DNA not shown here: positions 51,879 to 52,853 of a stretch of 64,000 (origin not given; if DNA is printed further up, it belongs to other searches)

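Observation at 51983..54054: NrtR-like Nudix regulator with two matching palindromic operators controlling an NRK-like kinase and an NT5C-like nucleotidase: possible NR/NMN salvage switch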

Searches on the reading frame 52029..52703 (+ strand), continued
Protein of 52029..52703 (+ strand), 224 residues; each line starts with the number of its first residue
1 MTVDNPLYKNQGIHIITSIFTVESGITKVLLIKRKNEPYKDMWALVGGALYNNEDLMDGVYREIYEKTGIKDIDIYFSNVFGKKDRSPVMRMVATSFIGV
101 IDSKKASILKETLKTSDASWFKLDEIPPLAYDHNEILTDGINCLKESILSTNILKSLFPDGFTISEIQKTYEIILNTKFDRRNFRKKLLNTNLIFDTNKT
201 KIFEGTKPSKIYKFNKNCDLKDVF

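Call 78: search_protein_families(library=ncbifam, proteins=[L042:5735-7414:+, L042:7411-7941:+, L042:7938-8456:+, L042:8453-8995:+, L042:9055-9618:+, L042:9721-10305:+, L040:5738-6313:+, L040:6310-7455:+, L040:7513-7851:+, L038:5705-7582:+], max_evalue=0.001)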
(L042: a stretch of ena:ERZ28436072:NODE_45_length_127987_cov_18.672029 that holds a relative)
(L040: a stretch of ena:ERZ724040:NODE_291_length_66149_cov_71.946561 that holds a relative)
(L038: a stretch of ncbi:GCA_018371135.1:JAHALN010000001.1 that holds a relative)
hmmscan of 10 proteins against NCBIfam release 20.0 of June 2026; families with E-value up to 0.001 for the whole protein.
L042:5735-7414:+ (559 aa): 16 families
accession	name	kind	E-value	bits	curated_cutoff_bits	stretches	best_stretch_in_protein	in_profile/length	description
TIGR02666.1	moaA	equivalog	7.7e-11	41.5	284.05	1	176-261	18-105/336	GTP 3',8-cyclase MoaA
TIGR04317.1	W_rSAM_matur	equivalog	2.7e-10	39.9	380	1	172-342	8-185/349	tungsten cofactor oxidoreductase radical SAM maturase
TIGR03977.1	rSAM_pair_HxsC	equivalog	7.4e-09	34.9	267.9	1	176-268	33-120/292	His-Xaa-Ser system radical SAM maturase HxsC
TIGR02668.1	moaA_archaeal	equivalog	3.5e-08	32.8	325.25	1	175-262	17-100/303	GTP 3',8-cyclase MoaA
TIGR03963.1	rSAM_QueE_Clost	equivalog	5.5e-08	32.8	260.1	1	176-260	27-106/219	putative 7-carboxy-7-deazaguanine synthase QueE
TIGR02495.1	NrdG2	equivalog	9.8e-08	31.5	131.15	1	177-265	25-108/193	anaerobic ribonucleoside-triphosphate reductase activating protein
NF038283.1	viperin_w_prok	equivalog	3e-07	29.9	180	1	176-416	10-250/281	viperin family antiviral radical SAM protein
TIGR04311.1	rSAM_Geo_metal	subfamily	8.8e-06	25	400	1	170-262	5-95/423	radical SAM/SPASM family putative metalloenzyme maturase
NF045646.2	rSAM_Se_TrsS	equivalog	4.2e-05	22.3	490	1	171-259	89-173/441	radical SAM (seleno)protein TrsS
TIGR03278.1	methan_mark_10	equivalog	6.7e-05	21.9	350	1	179-298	36-160/404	methyl coenzyme M reductase-arginine methyltransferase Mmp10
TIGR04100.1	rSAM_pair_X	hypoth_equivalog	7.7e-05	22.3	262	1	168-264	9-107/197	TIGR04100 family radical SAM protein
NF045702.1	rSAM_GDGT_ether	equivalog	0.00029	19.6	450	1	177-278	95-199/486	tetraether lipid synthase Tes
TIGR02491.1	NrdG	equivalog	0.00055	19.9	126.1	0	177-260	24-108/154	anaerobic ribonucleoside-triphosphate reductase activating protein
NF049973.1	radical_Rv1681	equivalog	0.00061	18.8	380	1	174-259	78-157/326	Rv1681 family radical SAM protein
TIGR03962.1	mycofact_rSAM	equivalog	0.00069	18.9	265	1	160-260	4-98/339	mycofactocin radical SAM maturase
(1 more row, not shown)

L042:7411-7941:+ (176 aa): 1 family
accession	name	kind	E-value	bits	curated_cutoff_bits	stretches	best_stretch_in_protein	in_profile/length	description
TIGR02274.1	dCTP_deam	equivalog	1.4e-28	99.8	92.8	1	2-167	1-178/180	dCTP deaminase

L042:7938-8456:+ (172 aa): 2 families
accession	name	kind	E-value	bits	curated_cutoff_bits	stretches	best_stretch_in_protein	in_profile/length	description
TIGR02274.1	dCTP_deam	equivalog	3.6e-30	105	92.8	1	2-160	1-173/180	dCTP deaminase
NF002598.0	PRK02253.1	equivalog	3.5e-08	33.1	130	1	20-158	23-163/167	deoxyuridine 5'-triphosphate nucleotidohydrolase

L042:8453-8995:+ (180 aa): 18 families
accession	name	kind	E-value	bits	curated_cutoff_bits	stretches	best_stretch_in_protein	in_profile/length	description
TIGR03162.1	ribazole_cobC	equivalog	5.8e-25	87.7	162.9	1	2-155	1-163/176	alpha-ribazole phosphatase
NF038349.1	dPGM_arch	equivalog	5.2e-13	49.3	225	1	21-151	24-152/194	2,3-diphosphoglycerate-dependent phosphoglycerate mutase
NF002901.0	PRK03482.1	equivalog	1.6e-12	47.5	261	1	2-127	4-138/215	2,3-diphosphoglycerate-dependent phosphoglycerate mutase GpmB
NF011580.0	PRK15004.1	equivalog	3.8e-12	46.6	250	1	2-150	3-163/203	adenosylcobalamin/alpha-ribazole phosphatase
NF005567.0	PRK07238.1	equivalog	1.5e-11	44.3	326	1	3-143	181-333/378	bifunctional RNase H/acid phosphatase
NF045917.1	PhserinePhPspA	equivalog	4.7e-11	42.8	350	1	17-154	22-168/211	phosphoserine phosphatase PspA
NF002339.0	PRK01295.1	equivalog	3.2e-09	36.5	316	1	3-150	6-172/206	2,3-bisphosphoglycerate-dependent phosphoglycerate mutase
TIGR03848.1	MSMEG_4193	subfamily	4.8e-09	36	203.85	1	2-121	2-129/204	MSMEG_4193 family putative phosphomutase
TIGR01258.1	pgm_1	subfamily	4.3e-08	32.9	81.7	1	4-101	5-109/245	2,3-bisphosphoglycerate-dependent phosphoglycerate mutase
NF010713.0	PRK14115.1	equivalog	1.1e-07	31.4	305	1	4-96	6-105/248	2,3-diphosphoglycerate-dependent phosphoglycerate mutase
TIGR00249.1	sixA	equivalog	1.4e-07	31.5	74.5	1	2-98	3-96/154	phosphohistidine phosphatase SixA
NF010715.0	PRK14117.1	equivalog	3e-06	26.9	421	1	13-97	18-106/230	phosphoglycerate mutase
NF010718.0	PRK14120.1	equivalog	8e-06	25.3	366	1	4-97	9-109/249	phosphoglyceromutase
NF010714.0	PRK14116.1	equivalog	1.4e-05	24.8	401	1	4-98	6-107/229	2,3-diphosphoglycerate-dependent phosphoglycerate mutase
NF010716.0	PRK14118.1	equivalog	3.2e-05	23.3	409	1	5-99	6-107/227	2,3-diphosphoglycerate-dependent phosphoglycerate mutase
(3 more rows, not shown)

L042:9055-9618:+ (187 aa): 0 families

L042:9721-10305:+ (194 aa): 0 families

L040:5738-6313:+ (191 aa): 16 families
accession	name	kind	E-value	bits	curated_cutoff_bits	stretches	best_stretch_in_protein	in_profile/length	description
TIGR03162.1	ribazole_cobC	equivalog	2.3e-23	82.5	162.9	1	2-159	1-162/176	alpha-ribazole phosphatase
NF045917.1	PhserinePhPspA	equivalog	4.1e-20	72.4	350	1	18-186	23-196/211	phosphoserine phosphatase PspA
NF038349.1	dPGM_arch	equivalog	1.6e-13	51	225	1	22-188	25-181/194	2,3-diphosphoglycerate-dependent phosphoglycerate mutase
NF002901.0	PRK03482.1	equivalog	3e-12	46.6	261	1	2-142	4-151/215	2,3-diphosphoglycerate-dependent phosphoglycerate mutase GpmB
TIGR03848.1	MSMEG_4193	subfamily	2.4e-11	43.5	203.85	1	2-150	2-161/204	MSMEG_4193 family putative phosphomutase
NF005567.0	PRK07238.1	equivalog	4.1e-11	42.8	326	1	2-146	180-331/378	bifunctional RNase H/acid phosphatase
NF011580.0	PRK15004.1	equivalog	1.1e-10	41.8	250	1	2-180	3-187/203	adenosylcobalamin/alpha-ribazole phosphatase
NF002339.0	PRK01295.1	equivalog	1.7e-09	37.5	316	1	3-145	6-162/206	2,3-bisphosphoglycerate-dependent phosphoglycerate mutase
TIGR00249.1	sixA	equivalog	3.5e-08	33.4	74.5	1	2-98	3-95/154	phosphohistidine phosphatase SixA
NF009994.0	PRK13463.1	equivalog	1.2e-07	31.7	277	1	2-147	5-157/203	phosphoserine phosphatase 1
NF010713.0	PRK14115.1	equivalog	2.9e-07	30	305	1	3-97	5-105/248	2,3-diphosphoglycerate-dependent phosphoglycerate mutase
TIGR01258.1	pgm_1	subfamily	1.9e-06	27.5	81.7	1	3-99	4-106/245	2,3-bisphosphoglycerate-dependent phosphoglycerate mutase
NF010717.0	PRK14119.1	equivalog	7.2e-06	25.7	378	1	5-99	7-107/228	2,3-diphosphoglycerate-dependent phosphoglycerate mutase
NF010718.0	PRK14120.1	equivalog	1.6e-05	24.4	366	1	3-100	8-108/249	phosphoglyceromutase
NF010715.0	PRK14117.1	equivalog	0.00014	21.4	421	1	13-93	18-101/230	phosphoglycerate mutase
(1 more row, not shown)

L040:6310-7455:+ (381 aa): 2 families
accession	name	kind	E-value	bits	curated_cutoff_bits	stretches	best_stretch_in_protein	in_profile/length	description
TIGR00041.1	DTMP_kinase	equivalog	1e-06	28.6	83.25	1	4-163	4-164/196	dTMP kinase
NF010248.0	PRK13695.1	equivalog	0.00029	20.6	156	0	6-37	4-35/180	NTPase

L040:7513-7851:+ (112 aa): 0 families

L038:5705-7582:+ (625 aa): 8 families
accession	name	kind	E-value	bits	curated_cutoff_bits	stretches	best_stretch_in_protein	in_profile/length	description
TIGR01353.1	dGTP_triPase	subfamily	8.1e-12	45.4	152.35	1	16-111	9-104/389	dGTP triphosphohydrolase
NF041026.1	antiphage_dGTPase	exception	9.4e-09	34.9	400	1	16-106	23-113/425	anti-phage deoxyguanosine triphosphatase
NF002327.0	PRK01286.1-2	equivalog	3.7e-07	29.5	393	1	17-109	47-128/345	deoxyguanosinetriphosphate triphosphohydrolase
NF003701.1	PRK05318.1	subfamily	6e-07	28.7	383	1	18-104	26-113/426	anti-phage deoxyguanosine triphosphatase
NF002329.0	PRK01286.1-4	equivalog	8.6e-07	28.5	494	1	17-107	46-125/342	deoxyguanosinetriphosphate triphosphohydrolase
NF002205.0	PRK01096.1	equivalog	1.2e-06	27.8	439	1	16-112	32-133/444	deoxyguanosinetriphosphate triphosphohydrolase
NF002328.0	PRK01286.1-3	equivalog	0.00014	20.9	467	1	17-106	46-124/404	deoxyguanosinetriphosphate triphosphohydrolase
NF002326.0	PRK01286.1-1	equivalog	0.00027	20.4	390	1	17-107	40-119/379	deoxyguanosinetriphosphate triphosphohydrolase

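Call 79: search_protein_families(library=padloc, proteins=[L042:5735-7414:+, L042:7411-7941:+, L042:7938-8456:+, L042:8453-8995:+, L042:9055-9618:+, L042:9721-10305:+, L040:5738-6313:+, L040:6310-7455:+, L040:7513-7851:+, L038:5705-7582:+], max_evalue=0.001)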
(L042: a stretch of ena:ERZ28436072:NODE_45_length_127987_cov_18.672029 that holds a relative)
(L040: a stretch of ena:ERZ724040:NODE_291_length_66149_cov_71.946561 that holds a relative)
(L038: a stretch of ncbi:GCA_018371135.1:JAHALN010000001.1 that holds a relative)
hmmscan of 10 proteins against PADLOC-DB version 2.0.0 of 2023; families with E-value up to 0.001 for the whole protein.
L042:5735-7414:+ (559 aa): 2 families
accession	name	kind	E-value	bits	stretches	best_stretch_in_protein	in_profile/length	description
PDLC02904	pVip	-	5.9e-12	43.7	1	176-417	11-234/262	Viperins associated with kinases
PDLC02903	pVip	-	1.1e-08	32.9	1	176-412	8-224/257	Viperins not associated with kinases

L042:7411-7941:+ (176 aa): 0 families

L042:7938-8456:+ (172 aa): 0 families

L042:8453-8995:+ (180 aa): 0 families

L042:9055-9618:+ (187 aa): 0 families

L042:9721-10305:+ (194 aa): 0 families

L040:5738-6313:+ (191 aa): 0 families

L040:6310-7455:+ (381 aa): 0 families

L040:7513-7851:+ (112 aa): 0 families

L038:5705-7582:+ (625 aa): 1 family
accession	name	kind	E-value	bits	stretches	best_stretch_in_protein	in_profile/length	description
PDLC02374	dGTPase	-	5.4e-11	40.5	1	16-107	45-125/395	-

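Call 81: find_related_loci(query=A3, collection=metagenome_contigs, flank=6000)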
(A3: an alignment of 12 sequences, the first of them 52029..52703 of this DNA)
Query A3 (224 aa) in metagenome_contigs; peptide patterns used: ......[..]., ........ (x = any residue, [..] = any of these).
480 stretches matched a pattern; 335 encode a relative of the query (tblastn E <= 1e-3); the best 80 are kept; 80 distinct loci.
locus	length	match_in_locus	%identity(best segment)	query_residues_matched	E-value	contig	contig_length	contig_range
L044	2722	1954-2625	75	1-224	5e-117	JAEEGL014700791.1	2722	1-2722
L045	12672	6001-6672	69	1-224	1e-104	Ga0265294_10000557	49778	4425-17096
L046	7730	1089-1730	71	1-214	3e-102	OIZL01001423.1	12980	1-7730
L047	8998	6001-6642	71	1-214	1e-101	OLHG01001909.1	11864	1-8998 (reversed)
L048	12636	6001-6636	71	1-214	8e-102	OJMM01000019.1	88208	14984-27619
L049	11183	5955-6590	71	1-214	8e-102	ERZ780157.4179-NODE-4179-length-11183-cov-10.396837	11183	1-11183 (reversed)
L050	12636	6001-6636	71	1-214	6e-102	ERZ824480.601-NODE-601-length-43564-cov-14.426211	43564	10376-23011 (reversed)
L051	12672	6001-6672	67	1-224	1e-99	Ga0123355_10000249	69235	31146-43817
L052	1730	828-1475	67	1-216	7e-104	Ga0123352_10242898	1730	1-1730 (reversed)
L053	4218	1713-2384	67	1-224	3e-98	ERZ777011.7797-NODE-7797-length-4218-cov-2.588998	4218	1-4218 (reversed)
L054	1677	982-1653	65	1-224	7e-102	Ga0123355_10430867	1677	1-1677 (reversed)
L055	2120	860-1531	66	1-224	1e-99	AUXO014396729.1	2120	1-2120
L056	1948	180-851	65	1-224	1e-99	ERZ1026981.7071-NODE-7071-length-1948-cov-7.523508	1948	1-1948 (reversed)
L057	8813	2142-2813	63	1-224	1e-94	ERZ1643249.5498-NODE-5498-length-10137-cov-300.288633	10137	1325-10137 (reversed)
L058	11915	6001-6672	63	1-224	2e-94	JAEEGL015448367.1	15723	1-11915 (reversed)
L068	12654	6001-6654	67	1-218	2e-93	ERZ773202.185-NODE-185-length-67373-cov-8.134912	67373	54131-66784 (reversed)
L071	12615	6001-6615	66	1-205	4e-93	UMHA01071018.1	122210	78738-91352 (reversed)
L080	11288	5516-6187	62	1-224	2e-92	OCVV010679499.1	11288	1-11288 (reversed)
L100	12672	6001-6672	62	1-224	1e-91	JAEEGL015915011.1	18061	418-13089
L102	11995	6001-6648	63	1-216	2e-91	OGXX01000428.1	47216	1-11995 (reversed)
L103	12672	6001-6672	62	1-224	3e-91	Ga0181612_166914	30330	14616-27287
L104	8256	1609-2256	63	1-216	2e-91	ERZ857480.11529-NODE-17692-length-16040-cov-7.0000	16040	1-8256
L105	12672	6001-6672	62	1-224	3e-91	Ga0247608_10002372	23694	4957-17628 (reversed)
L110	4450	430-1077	63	1-216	2e-91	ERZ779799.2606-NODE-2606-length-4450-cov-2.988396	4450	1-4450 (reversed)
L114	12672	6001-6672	62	1-224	4e-91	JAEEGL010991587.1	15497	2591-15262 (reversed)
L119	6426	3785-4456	63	1-224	1e-90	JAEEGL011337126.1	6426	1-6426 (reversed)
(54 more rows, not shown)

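Call 84: search_protein_families(library=pfam, proteins=[L102:6728-7255:+, L104:2858-3517:+, L110:2342-2941:+, L103:8972-9601:+, L114:7916-9562:+, L114:10309-10962:+, L105:6791-7147:+, L080:6698-7258:+, L068:7852-8745:+, L057:2842-3387:+], max_evalue=0.01)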
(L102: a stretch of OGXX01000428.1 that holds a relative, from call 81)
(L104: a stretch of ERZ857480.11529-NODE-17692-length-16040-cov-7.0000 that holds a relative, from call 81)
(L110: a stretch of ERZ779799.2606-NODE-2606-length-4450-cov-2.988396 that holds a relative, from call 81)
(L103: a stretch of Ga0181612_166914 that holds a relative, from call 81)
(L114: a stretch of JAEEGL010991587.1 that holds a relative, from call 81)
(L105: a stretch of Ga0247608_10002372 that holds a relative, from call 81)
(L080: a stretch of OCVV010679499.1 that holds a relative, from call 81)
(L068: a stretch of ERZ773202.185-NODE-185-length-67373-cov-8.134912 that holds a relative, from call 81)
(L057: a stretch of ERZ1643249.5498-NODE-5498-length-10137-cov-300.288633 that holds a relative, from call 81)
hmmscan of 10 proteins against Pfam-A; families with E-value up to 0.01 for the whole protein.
L102:6728-7255:+ (175 aa): 0 families

L104:2858-3517:+ (219 aa): 0 families

L110:2342-2941:+ (199 aa): 0 families

L103:8972-9601:+ (209 aa): 5 families
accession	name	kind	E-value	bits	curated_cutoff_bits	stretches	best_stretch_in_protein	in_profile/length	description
PF02390.23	Methyltransf_4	-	1e-42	146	24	1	39-200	2-170/173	Putative methyltransferase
PF13847.12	Methyltransf_31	-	4e-07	30.2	27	1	42-114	7-81/145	Methyltransferase domain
PF24675.1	NpmA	-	2.6e-05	24.1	60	1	36-119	21-106/214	16S rRNA (adenine(1408)-N(1))-methyltransferase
PF13649.12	Methyltransf_25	-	5.6e-05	24.2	27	1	43-115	2-72/97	Methyltransferase domain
PF01135.25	PCMT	-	0.007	16.6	20.3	1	43-98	78-134/210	Protein-L-isoaspartate(D-aspartate) O-methyltransferase (PCMT)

L114:7916-9562:+ (548 aa): 3 families
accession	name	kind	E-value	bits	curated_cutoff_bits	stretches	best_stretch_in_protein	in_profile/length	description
PF01943.22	Polysacc_synt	-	1.6e-21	77.4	28.2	1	10-318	2-271/274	Polysaccharide biosynthesis protein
PF03023.19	MurJ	-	1.6e-10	40.7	27.4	1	44-487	12-433/451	Lipid II flippase MurJ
PF01554.23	MatE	-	3.2e-07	30.6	24.9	1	291-417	30-159/161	MatE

L114:10309-10962:+ (217 aa): 0 families

L105:6791-7147:+ (118 aa): 1 family
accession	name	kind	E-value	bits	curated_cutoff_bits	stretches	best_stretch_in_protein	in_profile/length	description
PF01245.26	Ribosomal_L19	-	7e-40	135.9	22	1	3-117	1-111/111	Ribosomal protein L19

L080:6698-7258:+ (186 aa): 2 families
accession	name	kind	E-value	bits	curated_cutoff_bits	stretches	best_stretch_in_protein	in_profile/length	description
PF10502.14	Peptidase_S26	-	7.3e-42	143.6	22.9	1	22-173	7-167/168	Signal peptidase, peptidase S26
PF00717.28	Peptidase_S24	-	0.00046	20.3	23.3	1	41-95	38-87/116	Peptidase S24-like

L068:7852-8745:+ (297 aa): 2 families
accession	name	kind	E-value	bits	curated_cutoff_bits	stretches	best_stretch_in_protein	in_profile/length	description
PF18824.6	LPD11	-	0.00027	21.4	27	0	88-128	10-48/69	Large polyvalent protein-associated domain 11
PF16924.11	DpaA_N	-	0.0054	17.3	29.2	0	147-230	11-88/116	Dipicolinate synthase subunit A N-terminal domain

L057:2842-3387:+ (182 aa): 0 families

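Call 91: search_protein_families(library=pfam, proteins=[L038:6941-7582:+, L040:6880-7455:+, L071:6669-7271:+, L103:6688-7251:+, L100:7281-7859:+, L046:1787-2377:+, L057:3410-4405:+, L119:4575-5237:+, L051:6857-7348:+], max_evalue=0.01)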
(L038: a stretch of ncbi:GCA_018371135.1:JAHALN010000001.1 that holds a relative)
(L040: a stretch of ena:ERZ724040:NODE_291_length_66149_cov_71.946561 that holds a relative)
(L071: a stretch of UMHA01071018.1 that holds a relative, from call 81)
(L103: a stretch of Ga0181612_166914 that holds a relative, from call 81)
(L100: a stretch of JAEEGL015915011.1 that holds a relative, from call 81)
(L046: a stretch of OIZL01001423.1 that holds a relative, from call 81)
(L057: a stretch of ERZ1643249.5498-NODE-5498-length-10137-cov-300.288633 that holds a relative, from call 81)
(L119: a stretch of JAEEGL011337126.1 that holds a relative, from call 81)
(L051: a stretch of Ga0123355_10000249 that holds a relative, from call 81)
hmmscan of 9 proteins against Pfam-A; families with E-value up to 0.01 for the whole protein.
L038:6941-7582:+ (213 aa): 0 families

L040:6880-7455:+ (191 aa): 0 families

L071:6669-7271:+ (200 aa): 2 families
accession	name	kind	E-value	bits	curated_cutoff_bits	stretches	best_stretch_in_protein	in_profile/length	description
PF00265.24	TK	-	2.6e-25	89.7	20.6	1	4-190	2-176/176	Thymidine kinase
PF13401.12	AAA_22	-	0.00091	20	27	1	32-115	34-122/130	AAA domain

L103:6688-7251:+ (187 aa): 2 families
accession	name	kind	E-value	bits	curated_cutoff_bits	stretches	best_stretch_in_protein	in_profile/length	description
PF00265.24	TK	-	1.2e-25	90.8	20.6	1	2-173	3-175/176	Thymidine kinase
PF13173.12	AAA_14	-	9.3e-05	22.9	27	1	2-109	4-97/129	AAA domain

L100:7281-7859:+ (192 aa): 2 families
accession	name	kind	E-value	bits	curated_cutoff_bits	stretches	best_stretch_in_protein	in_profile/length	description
PF00265.24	TK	-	8.2e-26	91.3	20.6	1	2-171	3-175/176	Thymidine kinase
PF13173.12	AAA_14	-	0.0024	18.3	27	1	3-109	5-100/129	AAA domain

L046:1787-2377:+ (196 aa): 0 families

L057:3410-4405:+ (331 aa): 0 families

L119:4575-5237:+ (220 aa): 0 families

L051:6857-7348:+ (163 aa): 1 family
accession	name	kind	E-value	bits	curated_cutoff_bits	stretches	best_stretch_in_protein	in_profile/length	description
PF01928.26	CYTH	-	5.9e-06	26.7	23.2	1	8-131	2-156/179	CYTH domain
